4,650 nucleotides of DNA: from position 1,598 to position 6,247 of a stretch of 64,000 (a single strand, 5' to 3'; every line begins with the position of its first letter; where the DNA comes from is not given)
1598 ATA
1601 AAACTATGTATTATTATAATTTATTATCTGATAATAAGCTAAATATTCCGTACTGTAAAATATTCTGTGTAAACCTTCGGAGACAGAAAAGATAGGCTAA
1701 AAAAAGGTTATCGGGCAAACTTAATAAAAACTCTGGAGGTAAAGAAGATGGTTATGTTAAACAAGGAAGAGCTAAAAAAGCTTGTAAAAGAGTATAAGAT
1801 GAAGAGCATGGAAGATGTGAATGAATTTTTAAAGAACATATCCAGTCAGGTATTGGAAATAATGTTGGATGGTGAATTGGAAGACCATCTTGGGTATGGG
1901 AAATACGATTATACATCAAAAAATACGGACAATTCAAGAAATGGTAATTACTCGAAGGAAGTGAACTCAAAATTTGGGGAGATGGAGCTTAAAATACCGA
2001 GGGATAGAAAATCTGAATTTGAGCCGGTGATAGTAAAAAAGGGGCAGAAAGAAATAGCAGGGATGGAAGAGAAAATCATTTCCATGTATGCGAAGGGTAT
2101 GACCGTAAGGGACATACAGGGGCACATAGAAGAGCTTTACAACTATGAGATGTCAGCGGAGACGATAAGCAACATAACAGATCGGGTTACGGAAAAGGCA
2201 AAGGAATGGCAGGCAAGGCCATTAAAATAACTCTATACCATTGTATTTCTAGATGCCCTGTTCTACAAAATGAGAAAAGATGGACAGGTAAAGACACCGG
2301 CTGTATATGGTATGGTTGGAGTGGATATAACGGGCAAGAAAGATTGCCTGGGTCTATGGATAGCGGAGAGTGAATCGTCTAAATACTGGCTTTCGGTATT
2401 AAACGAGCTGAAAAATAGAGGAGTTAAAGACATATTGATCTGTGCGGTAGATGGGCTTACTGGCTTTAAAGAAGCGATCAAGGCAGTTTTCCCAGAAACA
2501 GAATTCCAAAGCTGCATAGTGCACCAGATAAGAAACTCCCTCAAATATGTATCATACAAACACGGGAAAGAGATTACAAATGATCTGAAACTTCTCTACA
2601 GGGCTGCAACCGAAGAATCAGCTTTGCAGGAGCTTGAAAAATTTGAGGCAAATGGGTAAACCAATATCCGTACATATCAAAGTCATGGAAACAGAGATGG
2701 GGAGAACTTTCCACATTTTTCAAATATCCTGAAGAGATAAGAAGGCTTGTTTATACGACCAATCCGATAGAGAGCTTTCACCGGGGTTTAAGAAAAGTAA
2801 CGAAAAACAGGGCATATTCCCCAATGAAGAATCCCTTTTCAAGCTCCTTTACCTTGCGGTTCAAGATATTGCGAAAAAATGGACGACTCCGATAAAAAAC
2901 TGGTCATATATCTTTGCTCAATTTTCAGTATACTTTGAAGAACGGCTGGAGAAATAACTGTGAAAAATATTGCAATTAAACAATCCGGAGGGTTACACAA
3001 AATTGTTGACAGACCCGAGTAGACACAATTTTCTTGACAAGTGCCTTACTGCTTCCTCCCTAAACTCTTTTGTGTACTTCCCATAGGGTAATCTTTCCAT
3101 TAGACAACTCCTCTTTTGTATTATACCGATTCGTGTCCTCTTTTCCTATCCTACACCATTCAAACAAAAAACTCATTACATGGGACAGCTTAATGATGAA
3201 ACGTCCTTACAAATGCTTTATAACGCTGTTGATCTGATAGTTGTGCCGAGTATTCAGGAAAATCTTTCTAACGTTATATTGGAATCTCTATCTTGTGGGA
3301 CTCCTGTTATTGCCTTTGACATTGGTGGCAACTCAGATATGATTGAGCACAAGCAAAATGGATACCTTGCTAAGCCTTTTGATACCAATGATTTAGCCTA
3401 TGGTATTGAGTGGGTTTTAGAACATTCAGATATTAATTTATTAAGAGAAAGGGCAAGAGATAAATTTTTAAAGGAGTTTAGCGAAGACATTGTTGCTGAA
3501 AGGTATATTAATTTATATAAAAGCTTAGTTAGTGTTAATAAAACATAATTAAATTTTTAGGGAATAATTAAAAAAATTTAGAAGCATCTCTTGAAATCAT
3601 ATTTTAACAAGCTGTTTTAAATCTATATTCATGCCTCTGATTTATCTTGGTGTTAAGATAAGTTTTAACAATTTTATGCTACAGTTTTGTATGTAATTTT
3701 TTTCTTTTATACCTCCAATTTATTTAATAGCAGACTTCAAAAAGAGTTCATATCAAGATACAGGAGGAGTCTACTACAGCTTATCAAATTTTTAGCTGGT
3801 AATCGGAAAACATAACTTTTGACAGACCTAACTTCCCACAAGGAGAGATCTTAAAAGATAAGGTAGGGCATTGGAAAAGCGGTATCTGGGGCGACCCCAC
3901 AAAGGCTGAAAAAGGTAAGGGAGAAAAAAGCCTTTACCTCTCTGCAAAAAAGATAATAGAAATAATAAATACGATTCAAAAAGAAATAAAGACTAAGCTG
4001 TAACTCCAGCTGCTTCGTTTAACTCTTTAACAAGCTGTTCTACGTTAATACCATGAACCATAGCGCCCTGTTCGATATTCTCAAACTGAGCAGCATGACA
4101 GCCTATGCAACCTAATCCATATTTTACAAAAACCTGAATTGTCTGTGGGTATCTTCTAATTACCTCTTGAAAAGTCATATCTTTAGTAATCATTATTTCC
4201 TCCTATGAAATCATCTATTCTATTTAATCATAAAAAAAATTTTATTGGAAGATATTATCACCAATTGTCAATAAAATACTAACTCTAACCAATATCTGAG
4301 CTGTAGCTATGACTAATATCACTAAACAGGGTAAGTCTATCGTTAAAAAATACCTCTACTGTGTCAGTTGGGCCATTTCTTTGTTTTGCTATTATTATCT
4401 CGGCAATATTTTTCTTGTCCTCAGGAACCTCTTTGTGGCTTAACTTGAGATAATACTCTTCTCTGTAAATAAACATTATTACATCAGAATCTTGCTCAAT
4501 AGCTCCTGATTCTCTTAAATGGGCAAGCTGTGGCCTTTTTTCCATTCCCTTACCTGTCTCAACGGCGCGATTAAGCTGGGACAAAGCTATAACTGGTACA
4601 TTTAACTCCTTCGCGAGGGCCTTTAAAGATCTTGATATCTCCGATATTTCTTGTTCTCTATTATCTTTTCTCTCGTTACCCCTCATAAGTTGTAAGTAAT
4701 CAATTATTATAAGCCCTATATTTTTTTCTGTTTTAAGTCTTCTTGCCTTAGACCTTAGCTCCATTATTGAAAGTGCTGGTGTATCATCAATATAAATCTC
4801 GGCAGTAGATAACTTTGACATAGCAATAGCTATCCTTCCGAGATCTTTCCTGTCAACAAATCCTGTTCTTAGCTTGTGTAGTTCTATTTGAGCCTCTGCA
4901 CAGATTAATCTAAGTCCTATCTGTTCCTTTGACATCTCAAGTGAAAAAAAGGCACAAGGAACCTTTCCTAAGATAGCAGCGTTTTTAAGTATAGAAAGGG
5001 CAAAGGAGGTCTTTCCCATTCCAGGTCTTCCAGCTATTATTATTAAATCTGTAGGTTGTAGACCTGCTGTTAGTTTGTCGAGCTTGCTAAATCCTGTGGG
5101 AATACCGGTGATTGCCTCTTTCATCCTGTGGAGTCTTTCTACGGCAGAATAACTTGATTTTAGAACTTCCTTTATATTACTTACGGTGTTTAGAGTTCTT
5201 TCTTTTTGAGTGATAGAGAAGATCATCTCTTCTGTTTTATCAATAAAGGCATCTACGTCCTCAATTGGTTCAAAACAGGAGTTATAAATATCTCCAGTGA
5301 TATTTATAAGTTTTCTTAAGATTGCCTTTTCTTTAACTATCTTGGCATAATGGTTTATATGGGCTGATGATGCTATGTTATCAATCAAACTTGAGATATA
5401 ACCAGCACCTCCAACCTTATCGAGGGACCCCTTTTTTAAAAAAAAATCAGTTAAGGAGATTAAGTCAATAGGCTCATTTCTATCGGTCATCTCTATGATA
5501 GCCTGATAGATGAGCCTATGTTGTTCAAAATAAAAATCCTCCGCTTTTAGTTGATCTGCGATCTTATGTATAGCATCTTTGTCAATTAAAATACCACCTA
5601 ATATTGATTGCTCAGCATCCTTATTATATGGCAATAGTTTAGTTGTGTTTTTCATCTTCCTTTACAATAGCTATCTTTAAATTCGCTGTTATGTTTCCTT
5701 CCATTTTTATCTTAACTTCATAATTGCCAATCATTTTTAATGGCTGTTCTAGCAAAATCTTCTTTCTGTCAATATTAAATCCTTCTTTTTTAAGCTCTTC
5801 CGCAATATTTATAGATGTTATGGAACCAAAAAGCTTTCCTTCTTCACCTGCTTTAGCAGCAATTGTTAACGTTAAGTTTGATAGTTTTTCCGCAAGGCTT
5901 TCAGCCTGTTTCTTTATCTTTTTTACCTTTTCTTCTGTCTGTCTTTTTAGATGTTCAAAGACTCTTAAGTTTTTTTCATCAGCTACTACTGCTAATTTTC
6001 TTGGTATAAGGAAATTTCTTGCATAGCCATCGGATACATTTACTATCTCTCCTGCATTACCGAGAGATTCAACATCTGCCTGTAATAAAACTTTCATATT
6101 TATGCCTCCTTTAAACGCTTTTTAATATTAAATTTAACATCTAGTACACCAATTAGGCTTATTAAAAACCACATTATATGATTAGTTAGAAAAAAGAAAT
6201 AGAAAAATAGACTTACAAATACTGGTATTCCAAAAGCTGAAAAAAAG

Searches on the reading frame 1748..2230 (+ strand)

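Call 76: search_protein_families(library=ncbifam, proteins=[window:1748-2230:+], max_evalue=1e-25)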
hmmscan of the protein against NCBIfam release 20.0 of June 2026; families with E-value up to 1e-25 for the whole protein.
window:1748-2230:+ (160 aa): 1 family
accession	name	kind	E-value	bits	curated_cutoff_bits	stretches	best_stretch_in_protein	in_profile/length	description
NF033543.2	transpos_IS256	equivalog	1.1e-37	129.8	150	1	44-160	1-118/338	IS256 family transposase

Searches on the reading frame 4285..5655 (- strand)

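Call 76: search_protein_families(library=ncbifam, proteins=[window:4285-5655:-], max_evalue=1e-25)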
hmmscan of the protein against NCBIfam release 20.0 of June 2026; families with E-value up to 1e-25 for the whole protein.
window:4285-5655:- (456 aa): 15 families
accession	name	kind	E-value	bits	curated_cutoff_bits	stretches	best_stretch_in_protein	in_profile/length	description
TIGR00665.1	DnaB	equivalog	2e-166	554.1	385.25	1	8-447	2-433/435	replicative DNA helicase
NF004384.0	PRK05748.1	equivalog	3.7e-164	546.6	525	1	4-452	6-447/452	replicative DNA helicase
NF005852.0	PRK07773.1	equivalog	4.3e-157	524.9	780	1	5-385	21-398/886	replicative DNA helicase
NF004109.0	PRK05595.1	equivalog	6.1e-146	486.6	737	1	1-446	1-437/444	replicative DNA helicase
NF006443.0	PRK08760.1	equivalog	2.4e-138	461.4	741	1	6-450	31-470/476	replicative DNA helicase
NF006606.0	PRK09165.1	equivalog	1.1e-133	446.5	540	1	3-452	16-492/497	replicative DNA helicase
NF040583.1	dnaB_SPI-7_type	exception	9.5e-130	433.5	655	1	9-447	2-434/434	SPI-7-type island replicative DNA helicase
NF005424.0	PRK07004.1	equivalog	2e-129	432.1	834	1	5-448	12-452/460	replicative DNA helicase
NF005369.0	PRK06904.1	equivalog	4e-129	431.4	809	1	5-449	22-466/474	replicative DNA helicase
TIGR03600.1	phage_DnaB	exception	8.1e-129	430.3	498.65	1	13-437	3-421/421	phage replicative helicase, DnaB family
NF005945.0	PRK08006.1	equivalog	7.5e-124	414.1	898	1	5-446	24-462/471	replicative DNA helicase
NF006458.0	PRK08840.1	equivalog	5.5e-122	407.8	884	1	5-445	17-454/464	replicative DNA helicase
NF006306.0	PRK08506.1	equivalog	6.7e-117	391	596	1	10-450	5-454/472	replicative DNA helicase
NF004967.0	PRK06321.1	equivalog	1.6e-105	353.8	751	1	5-447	13-465/472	replicative DNA helicase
NF005240.0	PRK06749.1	subfamily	4.2e-88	296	686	1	11-444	5-424/428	replicative DNA helicase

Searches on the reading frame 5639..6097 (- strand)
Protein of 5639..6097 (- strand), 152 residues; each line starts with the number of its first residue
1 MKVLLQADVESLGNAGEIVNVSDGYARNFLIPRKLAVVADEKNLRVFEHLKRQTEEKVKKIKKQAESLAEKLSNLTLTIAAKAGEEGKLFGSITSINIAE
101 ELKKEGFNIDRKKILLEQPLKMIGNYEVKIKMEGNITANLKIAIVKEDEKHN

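Call 76: search_protein_families(library=ncbifam, proteins=[window:5639-6097:-], max_evalue=1e-25)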
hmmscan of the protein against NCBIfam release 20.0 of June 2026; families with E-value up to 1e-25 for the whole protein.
window:5639-6097:- (152 aa): 1 family
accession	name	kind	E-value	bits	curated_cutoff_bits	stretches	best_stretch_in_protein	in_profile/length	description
TIGR00158.1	L9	equivalog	1.2e-45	155.6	58.6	1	1-147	1-148/148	50S ribosomal protein L9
